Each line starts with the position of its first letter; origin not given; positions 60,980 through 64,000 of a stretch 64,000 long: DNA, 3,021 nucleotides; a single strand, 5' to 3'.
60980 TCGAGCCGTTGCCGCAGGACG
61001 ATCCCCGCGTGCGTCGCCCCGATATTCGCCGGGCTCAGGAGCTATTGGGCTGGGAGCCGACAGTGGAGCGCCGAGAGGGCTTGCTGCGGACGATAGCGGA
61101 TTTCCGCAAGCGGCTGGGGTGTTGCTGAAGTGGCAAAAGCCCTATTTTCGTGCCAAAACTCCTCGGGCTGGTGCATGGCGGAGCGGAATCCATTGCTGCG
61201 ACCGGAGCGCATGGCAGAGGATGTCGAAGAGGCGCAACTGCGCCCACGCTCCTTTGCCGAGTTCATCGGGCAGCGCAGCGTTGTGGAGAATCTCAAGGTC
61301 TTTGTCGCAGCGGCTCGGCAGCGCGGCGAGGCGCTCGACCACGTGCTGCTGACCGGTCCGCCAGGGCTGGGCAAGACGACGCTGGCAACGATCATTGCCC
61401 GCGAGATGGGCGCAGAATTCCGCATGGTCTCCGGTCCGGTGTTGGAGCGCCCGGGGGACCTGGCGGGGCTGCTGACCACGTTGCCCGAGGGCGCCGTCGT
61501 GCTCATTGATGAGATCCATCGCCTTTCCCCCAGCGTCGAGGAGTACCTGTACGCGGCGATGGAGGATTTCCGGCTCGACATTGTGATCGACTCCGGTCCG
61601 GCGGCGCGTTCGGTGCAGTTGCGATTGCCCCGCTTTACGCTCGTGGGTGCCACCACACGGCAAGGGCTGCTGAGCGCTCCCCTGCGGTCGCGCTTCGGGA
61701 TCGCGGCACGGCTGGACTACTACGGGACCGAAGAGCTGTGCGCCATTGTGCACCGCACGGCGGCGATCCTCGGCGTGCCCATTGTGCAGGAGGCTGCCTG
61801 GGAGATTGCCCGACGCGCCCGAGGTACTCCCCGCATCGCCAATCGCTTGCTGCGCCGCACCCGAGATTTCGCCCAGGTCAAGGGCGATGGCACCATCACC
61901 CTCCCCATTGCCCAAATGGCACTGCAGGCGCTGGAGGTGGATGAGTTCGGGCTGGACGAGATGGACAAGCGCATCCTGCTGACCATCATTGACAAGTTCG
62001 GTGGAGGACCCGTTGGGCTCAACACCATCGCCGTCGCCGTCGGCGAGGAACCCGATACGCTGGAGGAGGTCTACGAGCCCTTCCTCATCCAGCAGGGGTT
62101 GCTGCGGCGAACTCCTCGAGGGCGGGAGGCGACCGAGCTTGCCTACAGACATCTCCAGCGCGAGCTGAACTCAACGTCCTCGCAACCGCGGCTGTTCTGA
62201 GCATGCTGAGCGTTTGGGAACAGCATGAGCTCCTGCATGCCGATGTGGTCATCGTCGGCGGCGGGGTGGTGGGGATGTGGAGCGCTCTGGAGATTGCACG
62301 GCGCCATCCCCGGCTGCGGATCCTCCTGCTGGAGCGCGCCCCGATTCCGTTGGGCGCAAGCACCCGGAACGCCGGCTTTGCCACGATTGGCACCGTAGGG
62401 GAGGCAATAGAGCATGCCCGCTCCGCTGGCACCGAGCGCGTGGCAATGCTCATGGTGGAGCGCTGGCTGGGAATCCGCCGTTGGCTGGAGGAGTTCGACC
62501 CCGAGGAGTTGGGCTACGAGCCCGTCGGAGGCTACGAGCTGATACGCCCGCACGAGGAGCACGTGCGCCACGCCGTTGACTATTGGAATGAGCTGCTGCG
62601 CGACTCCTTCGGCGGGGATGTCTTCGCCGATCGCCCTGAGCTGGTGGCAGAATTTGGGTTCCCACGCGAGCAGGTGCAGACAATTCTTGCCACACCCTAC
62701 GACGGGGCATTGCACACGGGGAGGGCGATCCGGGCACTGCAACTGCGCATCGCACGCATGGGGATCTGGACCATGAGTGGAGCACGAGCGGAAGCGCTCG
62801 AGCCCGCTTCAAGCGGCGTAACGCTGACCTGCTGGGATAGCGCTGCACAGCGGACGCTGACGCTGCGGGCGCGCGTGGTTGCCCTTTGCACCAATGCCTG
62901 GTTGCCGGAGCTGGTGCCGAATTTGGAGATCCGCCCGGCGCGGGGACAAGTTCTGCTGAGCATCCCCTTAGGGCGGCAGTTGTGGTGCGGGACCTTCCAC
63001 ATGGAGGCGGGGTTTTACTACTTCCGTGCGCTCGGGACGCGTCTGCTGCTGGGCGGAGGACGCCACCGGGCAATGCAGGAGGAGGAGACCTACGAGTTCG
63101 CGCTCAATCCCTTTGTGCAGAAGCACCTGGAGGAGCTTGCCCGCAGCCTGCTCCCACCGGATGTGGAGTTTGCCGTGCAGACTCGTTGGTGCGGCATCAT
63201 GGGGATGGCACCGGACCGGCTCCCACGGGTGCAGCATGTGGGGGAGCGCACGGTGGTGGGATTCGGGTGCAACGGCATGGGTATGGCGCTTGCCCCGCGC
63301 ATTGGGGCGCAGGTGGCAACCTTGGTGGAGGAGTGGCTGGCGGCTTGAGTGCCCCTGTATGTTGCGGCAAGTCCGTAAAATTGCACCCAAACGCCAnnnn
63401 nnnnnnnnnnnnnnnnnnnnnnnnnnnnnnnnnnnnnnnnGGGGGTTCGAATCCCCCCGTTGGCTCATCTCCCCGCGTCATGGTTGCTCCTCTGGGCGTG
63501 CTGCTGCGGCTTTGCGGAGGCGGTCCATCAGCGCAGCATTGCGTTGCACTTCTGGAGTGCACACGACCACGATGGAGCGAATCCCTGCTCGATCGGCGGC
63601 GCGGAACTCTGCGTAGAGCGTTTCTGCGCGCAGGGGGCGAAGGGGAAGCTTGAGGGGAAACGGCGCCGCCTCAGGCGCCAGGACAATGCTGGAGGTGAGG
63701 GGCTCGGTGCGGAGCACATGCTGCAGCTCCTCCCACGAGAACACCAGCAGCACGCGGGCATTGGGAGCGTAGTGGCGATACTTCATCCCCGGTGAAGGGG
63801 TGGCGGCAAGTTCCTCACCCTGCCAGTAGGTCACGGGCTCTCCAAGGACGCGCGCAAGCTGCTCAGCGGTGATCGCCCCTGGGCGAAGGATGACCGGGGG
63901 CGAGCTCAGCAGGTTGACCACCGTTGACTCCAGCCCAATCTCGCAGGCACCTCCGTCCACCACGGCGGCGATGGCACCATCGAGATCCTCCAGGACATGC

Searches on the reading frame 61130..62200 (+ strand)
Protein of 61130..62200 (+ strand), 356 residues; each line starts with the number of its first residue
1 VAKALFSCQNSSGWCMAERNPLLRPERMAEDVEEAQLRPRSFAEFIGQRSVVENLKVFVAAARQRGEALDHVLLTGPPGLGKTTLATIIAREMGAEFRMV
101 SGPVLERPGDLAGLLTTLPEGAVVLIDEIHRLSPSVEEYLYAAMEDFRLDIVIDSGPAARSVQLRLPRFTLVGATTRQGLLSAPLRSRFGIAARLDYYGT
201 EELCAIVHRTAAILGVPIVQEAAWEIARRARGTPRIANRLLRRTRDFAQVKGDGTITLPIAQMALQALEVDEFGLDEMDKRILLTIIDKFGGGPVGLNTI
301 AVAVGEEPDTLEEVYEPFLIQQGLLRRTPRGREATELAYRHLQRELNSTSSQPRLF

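Call 30: search_protein_families(library=pfam, proteins=[window:61130-62200:+], max_evalue=0.00001)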
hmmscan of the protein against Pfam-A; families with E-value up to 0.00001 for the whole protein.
window:61130-62200:+ (356 aa): 6 families
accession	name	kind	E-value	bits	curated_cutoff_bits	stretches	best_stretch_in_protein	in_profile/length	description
PF05496.18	RuvB_N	-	6e-75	250.8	27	1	37-195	1-159/159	Holliday junction DNA helicase RuvB P-loop domain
PF17864.7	AAA_lid_4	-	6.7e-31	106.3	27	1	198-271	1-74/74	RuvB AAA lid domain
PF05491.19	RuvB_C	-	5e-25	87.7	24.7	1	272-343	1-72/72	RuvB C-terminal winged helix domain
PF00004.35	AAA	-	1.6e-20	74.3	21.2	1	72-195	1-129/131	ATPase family associated with various cellular activities (AAA)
PF07728.20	AAA_5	-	1.1e-10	42.2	22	1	71-189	1-139/139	AAA domain (dynein-related subfamily)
PF07726.17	AAA_3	-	2.4e-06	27.9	27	0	71-150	1-92/131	ATPase family associated with various cellular activities (AAA)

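Call 49: find_homologous_proteins(query=window:61130-62200:+, max_evalue=1e-60)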
Query window:61130-62200:+ (356 aa): 8000 proteins with E <= 1e-60 among 8000 candidates; the best 120 are listed.
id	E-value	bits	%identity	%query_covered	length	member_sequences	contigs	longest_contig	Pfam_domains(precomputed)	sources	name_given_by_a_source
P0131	1.0e-210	717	98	96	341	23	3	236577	PF06068.20,PF05491.20,PF07726.18,PF17864.8,PF00004.36,PF05496.19,PF07728.21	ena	-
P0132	1.7e-199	680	100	89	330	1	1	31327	PF06068.20,PF05491.20,PF07726.18,PF17864.8,PF00004.36,PF05496.19,PF07728.21,PF13191.13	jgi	jgi:Holliday junction DNA helicase RuvB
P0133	1.5e-177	608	84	96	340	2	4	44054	PF05491.20,PF07726.18,PF17864.8,PF00004.36,PF05496.19,PF07728.21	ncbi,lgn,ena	-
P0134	6.0e-177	606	82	96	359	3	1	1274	PF05491.20,PF07726.18,PF17864.8,PF00004.36,PF05496.19,PF07728.21,PF13191.13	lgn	-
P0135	2.4e-175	601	83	96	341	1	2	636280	PF05491.20,PF07726.18,PF17864.8,PF00004.36,PF13401.13,PF05496.19,PF07728.21,PF13191.13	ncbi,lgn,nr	ncbi:MAG: Holliday junction branch migration DNA helicase RuvB [Candidatus Kapabacteria bacterium]|n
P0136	1.2e-174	598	83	96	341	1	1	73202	PF05491.20,PF07726.18,PF17864.8,PF00004.36,PF13401.13,PF05496.19,PF07728.21,PF13191.13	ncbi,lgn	ncbi:MAG: Holliday junction branch migration DNA helicase RuvB [Chlorobiota bacterium]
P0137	1.7e-174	598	82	96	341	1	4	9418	PF05491.20,PF07726.18,PF17864.8,PF00004.36,PF05496.19,PF07728.21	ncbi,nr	ncbi:MAG: Holliday junction branch migration DNA helicase RuvB [Candidatus Kapabacteria bacterium]|n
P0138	5.3e-173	593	81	92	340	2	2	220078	PF05491.20,PF07726.18,PF17864.8,PF00004.36,PF05496.19,PF07728.21,PF13191.13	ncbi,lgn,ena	-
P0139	2.9e-171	587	83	96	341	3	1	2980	PF06068.20,PF05491.20,PF07726.18,PF17864.8,PF00004.36,PF05496.19,PF07728.21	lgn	-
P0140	9.7e-171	585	80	96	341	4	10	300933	PF05491.20,PF07726.18,PF17864.8,PF00004.36,PF13401.13,PF13238.13,PF05496.19,PF07728.21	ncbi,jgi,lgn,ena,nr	ncbi:Holliday junction ATP-dependent DNA helicase RuvB [bacterium HR21]|nr:Holliday junction ATP-dep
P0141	1.9e-152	525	74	90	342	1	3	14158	PF05491.20,PF17864.8,PF00004.36,PF05496.19,PF07728.21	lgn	-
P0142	2.0e-152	525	74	90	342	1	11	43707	PF05491.20,PF17864.8,PF00004.36,PF05496.19,PF07728.21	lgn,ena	-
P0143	4.0e-152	524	74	91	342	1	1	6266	PF05491.20,PF17864.8,PF00004.36,PF05496.19,PF07728.21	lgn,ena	-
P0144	4.5e-152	524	74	90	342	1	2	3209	PF05491.20,PF17864.8,PF00004.36,PF05496.19,PF07728.21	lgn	-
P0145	4.8e-151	521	72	94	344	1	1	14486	PF06068.20,PF05491.20,PF17864.8,PF00004.36,PF05496.19,PF07728.21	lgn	-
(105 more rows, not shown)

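Call 62: find_encoding_contigs(protein=P0131, flank=10000, max_places=1)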
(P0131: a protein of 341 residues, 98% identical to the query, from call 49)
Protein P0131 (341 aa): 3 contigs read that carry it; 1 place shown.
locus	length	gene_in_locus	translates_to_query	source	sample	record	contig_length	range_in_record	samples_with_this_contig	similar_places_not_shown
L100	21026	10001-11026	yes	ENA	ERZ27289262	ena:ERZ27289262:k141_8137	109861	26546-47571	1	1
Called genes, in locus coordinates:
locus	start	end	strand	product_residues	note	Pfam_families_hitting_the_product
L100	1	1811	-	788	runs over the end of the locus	PF00246:Peptidase_M14, PF20773:InhA-like_MAM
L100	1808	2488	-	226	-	PF02527:GidB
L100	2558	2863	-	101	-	PF09723:Zn_ribbon_8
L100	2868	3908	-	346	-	PF00579:tRNA-synt_1b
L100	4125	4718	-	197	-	-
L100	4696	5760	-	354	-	-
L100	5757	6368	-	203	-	PF04542:Sigma70_r2, PF08281:Sigma70_r4_2, PF04545:Sigma70_r4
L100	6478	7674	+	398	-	PF07690:MFS_1, PF00083:Sugar_tr (faint), PF07690:MFS_1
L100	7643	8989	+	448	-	PF03448:MgtE_N, PF00571:CBS, PF01769:MgtE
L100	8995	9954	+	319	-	PF01370:Epimerase, PF04321:RmlD_sub_bind (faint), PF01073:3Beta_HSD, PF16363:GDP_Man_Dehyd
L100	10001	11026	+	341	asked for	PF05496:RuvB_N, PF06068:TIP49 (faint), PF00004:AAA, PF07726:AAA_3 (faint), PF07728:AAA_5, PF17864:AAA_lid_4, PF05491:WHD_RuvB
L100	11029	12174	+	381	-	PF01266:DAO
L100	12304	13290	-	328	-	PF01300:Sua5_yciO_yrdC, PF03481:Sua5_C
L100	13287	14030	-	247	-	PF00702:Hydrolase, PF13419:HAD_2, PF13242:Hydrolase_like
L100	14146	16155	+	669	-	PF21760:SecD_1st, PF22599:SecDF_P1_head, PF02355:SecD_SecF_C, PF03176:MMPL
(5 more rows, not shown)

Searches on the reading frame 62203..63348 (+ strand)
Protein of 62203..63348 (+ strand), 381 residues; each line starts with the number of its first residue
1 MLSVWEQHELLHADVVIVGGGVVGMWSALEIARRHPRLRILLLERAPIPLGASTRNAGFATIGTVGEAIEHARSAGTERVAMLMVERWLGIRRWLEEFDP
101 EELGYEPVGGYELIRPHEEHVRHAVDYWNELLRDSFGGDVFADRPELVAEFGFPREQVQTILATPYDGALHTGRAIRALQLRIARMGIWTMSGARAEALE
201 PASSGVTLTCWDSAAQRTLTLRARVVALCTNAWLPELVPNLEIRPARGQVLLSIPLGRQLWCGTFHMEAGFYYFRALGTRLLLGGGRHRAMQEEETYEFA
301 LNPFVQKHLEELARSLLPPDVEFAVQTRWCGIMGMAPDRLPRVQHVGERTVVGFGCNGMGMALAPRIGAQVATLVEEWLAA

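Call 58: search_protein_families(library=pfam, proteins=[window:62203-63348:+], max_evalue=0.01)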
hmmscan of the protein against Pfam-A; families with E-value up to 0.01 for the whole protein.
window:62203-63348:+ (381 aa): 5 families
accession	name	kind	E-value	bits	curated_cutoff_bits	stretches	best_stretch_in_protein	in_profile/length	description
PF01266.30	DAO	-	9.4e-42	144.2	27.9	1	14-373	1-352/353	FAD dependent oxidoreductase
PF01946.23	Thi4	-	0.00011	21.9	26.2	1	9-46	14-50/235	Thi4 family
PF13450.12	NAD_binding_8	-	0.0027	18.4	21.9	1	17-54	1-36/68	NAD(P)-binding Rossmann-like domain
PF00890.30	FAD_binding_2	-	0.0084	15.8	20.4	0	14-48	1-33/414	FAD binding domain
PF07992.20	Pyr_redox_2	-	0.0099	15.8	26.1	0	14-46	2-33/291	Pyridine nucleotide-disulphide oxidoreductase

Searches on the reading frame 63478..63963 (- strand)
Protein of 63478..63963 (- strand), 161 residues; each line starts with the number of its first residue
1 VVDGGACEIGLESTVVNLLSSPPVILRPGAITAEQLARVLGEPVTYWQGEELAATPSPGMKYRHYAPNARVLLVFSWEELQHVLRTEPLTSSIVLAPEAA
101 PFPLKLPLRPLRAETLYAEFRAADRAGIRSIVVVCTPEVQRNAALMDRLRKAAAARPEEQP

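Call 58: search_protein_families(library=pfam, proteins=[window:63478-63963:-], max_evalue=0.01)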
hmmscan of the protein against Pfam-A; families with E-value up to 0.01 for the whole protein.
window:63478-63963:- (161 aa): 2 families
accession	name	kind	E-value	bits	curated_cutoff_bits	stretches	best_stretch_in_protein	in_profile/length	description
PF03481.19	Sua5_C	-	2e-20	74.2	22.9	1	31-154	1-136/136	Threonylcarbamoyl-AMP synthase, C-terminal domain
PF01300.24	Sua5_yciO_yrdC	-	0.005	16.8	25.1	1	1-29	150-178/178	Telomere recombination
